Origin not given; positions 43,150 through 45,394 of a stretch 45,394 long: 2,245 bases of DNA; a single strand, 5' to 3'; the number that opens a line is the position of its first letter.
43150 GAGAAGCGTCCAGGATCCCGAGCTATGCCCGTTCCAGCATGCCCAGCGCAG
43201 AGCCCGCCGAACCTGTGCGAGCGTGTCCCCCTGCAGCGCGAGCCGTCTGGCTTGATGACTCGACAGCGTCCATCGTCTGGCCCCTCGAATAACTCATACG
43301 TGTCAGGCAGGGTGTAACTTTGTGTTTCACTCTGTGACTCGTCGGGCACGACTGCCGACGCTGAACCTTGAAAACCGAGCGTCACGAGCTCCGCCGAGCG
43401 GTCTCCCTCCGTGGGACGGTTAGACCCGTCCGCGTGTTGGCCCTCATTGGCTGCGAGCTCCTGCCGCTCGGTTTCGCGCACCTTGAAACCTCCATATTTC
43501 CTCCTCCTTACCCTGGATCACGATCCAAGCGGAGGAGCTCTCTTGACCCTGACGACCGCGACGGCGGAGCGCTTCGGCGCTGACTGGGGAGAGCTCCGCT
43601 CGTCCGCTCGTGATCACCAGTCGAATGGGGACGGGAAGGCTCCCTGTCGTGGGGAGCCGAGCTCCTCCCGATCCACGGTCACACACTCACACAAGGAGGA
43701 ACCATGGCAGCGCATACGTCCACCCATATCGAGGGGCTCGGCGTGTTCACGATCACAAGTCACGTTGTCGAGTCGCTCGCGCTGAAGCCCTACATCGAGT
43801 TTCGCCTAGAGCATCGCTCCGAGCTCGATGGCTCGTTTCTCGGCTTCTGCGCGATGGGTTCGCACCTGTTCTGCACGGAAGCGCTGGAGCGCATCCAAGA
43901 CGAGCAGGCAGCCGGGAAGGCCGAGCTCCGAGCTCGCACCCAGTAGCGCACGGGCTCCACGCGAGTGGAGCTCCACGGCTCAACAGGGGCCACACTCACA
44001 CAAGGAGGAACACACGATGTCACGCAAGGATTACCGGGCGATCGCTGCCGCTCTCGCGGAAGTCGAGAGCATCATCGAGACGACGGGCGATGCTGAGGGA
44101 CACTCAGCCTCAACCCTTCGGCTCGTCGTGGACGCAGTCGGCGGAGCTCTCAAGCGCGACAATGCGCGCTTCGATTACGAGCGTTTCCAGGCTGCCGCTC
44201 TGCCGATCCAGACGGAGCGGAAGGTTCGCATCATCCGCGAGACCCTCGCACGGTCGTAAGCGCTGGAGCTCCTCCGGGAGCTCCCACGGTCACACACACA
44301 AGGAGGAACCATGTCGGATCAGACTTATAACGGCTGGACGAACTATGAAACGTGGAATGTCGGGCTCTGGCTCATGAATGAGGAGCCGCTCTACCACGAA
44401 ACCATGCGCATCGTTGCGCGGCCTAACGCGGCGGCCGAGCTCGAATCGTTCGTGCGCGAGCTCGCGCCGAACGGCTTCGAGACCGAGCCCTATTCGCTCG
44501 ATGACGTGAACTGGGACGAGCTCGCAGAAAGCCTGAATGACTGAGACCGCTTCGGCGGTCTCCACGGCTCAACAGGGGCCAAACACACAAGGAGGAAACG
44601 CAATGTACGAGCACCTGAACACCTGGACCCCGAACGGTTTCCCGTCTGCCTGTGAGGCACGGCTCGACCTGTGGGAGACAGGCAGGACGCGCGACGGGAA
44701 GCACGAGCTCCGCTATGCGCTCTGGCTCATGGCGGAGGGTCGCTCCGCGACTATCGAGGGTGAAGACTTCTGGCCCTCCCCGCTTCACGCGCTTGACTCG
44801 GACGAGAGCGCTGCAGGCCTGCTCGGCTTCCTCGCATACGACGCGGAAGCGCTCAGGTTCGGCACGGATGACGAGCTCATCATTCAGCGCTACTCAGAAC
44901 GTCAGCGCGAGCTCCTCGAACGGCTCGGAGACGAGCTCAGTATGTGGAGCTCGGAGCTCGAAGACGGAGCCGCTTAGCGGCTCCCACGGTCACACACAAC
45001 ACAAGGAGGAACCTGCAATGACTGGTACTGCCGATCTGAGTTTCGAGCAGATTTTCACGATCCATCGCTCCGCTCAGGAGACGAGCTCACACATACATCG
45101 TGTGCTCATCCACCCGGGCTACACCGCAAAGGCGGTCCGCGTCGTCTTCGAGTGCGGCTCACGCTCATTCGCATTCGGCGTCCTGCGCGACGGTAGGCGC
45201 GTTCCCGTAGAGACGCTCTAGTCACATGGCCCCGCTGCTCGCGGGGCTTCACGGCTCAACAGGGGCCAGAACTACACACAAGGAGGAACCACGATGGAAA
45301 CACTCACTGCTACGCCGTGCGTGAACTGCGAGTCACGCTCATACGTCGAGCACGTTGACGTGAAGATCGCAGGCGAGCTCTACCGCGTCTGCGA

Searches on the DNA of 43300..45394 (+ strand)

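Call 23: search_dna_similar(query=window:43600-45394:+, collection=phages, mode=distant, max_rows=15)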
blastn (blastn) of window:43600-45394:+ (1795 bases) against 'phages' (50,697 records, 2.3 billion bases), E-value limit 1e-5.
No match.

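Call 37: search_rna_families(source=window, start=43300, end=45394, threshold=evalue, max_evalue=10, show_alignments=3)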
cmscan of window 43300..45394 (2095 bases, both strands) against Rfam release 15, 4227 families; matches with E-value up to 10: 2.
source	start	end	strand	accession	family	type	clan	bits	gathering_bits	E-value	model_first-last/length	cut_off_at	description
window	43615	43681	-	RF01918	mir-1249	Gene; miRNA;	-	17.8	83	2.3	1-75/75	no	mir-1249 microRNA precursor family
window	44351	44522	+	RF02855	Ysr251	Gene; antisense;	-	10.7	100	9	1-194/194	no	Yersinia sRNA 251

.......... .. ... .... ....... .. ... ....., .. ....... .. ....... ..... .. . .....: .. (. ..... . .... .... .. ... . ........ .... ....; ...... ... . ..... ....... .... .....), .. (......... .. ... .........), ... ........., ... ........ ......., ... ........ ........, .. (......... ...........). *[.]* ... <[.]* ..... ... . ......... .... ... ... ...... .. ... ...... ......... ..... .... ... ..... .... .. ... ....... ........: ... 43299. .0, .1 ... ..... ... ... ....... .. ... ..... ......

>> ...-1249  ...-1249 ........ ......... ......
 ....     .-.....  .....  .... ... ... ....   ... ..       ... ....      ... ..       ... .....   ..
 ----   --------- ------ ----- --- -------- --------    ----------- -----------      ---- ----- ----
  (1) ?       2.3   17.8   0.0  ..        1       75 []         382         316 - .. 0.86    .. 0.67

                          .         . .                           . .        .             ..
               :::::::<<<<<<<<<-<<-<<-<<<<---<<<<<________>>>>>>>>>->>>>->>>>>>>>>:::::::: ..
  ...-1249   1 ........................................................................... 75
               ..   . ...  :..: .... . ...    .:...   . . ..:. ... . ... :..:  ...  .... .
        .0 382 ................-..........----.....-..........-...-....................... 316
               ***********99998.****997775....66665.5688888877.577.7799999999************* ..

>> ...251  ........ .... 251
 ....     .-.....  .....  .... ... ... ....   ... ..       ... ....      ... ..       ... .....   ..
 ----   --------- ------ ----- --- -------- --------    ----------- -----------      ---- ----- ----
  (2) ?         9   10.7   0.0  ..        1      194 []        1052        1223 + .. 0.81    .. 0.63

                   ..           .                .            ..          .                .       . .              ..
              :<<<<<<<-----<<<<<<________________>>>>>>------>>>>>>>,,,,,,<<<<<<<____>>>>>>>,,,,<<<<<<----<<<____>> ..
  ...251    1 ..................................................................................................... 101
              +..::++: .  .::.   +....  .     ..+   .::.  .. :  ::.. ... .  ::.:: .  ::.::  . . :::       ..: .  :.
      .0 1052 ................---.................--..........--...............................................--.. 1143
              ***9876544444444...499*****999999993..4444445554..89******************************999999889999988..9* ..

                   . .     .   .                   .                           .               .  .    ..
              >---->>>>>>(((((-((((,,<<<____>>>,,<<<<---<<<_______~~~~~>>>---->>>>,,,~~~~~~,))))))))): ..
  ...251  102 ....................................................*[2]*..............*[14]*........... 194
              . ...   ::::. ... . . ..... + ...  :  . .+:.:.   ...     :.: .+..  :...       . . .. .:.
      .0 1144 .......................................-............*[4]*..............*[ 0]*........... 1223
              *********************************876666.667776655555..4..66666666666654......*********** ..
